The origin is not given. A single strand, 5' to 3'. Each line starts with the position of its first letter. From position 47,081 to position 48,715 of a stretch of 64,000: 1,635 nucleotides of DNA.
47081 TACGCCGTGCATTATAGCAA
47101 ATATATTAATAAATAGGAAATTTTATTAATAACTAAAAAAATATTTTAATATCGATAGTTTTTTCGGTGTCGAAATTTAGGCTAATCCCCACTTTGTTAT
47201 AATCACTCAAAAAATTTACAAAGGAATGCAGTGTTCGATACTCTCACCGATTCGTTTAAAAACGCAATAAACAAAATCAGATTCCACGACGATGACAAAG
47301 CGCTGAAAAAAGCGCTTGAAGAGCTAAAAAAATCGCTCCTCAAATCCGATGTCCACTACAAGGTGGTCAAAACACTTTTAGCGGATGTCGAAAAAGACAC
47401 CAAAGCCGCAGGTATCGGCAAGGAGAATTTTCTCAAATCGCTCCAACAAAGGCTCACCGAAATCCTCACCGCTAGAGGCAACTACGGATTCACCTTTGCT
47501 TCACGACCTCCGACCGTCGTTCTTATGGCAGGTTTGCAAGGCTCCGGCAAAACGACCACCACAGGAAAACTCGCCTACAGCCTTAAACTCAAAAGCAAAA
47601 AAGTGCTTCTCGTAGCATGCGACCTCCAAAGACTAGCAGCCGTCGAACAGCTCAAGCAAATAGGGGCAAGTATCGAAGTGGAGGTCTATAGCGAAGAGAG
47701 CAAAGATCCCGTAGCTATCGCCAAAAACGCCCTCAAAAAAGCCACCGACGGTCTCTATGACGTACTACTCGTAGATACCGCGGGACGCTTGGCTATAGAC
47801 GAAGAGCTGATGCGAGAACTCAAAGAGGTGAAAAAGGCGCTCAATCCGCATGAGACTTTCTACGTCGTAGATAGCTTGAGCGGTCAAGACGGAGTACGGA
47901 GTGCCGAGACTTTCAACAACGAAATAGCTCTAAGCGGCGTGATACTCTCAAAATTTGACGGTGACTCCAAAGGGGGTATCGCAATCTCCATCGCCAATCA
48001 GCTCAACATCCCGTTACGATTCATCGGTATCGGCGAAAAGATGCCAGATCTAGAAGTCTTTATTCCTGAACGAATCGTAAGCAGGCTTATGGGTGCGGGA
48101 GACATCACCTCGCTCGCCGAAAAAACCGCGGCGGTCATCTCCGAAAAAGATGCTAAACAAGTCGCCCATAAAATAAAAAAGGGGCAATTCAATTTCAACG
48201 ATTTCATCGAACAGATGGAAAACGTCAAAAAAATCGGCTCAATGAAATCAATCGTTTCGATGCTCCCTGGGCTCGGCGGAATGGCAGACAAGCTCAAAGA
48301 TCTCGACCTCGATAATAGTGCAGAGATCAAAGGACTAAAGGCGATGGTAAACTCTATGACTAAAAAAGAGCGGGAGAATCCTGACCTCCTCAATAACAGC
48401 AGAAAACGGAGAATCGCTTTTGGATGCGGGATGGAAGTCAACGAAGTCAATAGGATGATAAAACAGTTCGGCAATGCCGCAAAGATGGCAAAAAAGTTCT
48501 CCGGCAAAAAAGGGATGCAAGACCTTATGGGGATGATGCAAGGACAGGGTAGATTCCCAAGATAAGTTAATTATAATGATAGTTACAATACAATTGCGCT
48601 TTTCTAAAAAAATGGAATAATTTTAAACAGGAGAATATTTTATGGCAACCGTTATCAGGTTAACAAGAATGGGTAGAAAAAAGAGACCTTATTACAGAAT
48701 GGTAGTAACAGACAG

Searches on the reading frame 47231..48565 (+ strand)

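Call 60: search_protein_families(library=pfam, proteins=[window:47231-48565:+], max_evalue=0.00001)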
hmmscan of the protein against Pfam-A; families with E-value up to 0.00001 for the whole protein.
window:47231-48565:+ (444 aa): 6 families
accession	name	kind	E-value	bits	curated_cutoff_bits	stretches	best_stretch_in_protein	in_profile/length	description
PF00448.28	SRP54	-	6.6e-73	245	22.7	1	94-287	1-195/196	SRP54-type protein, GTPase domain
PF02978.25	SRP_SPB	-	9.4e-32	109.7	27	1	319-419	1-90/91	Signal peptide binding domain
PF01656.29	CbiA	-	5.8e-09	36.4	25.4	1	104-266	9-107/125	CobQ/CobB/MinD/ParA nucleotide binding domain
PF02881.24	SRP54_N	-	2e-08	34.8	22.4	1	5-69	1-69/75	SRP54-type protein, helical bundle domain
PF13614.12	AAA_31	-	7.7e-06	26.4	27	0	104-138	12-46/177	AAA domain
PF06414.18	Zeta_toxin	-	8.7e-06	25.8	22.3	0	92-184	14-104/199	Zeta toxin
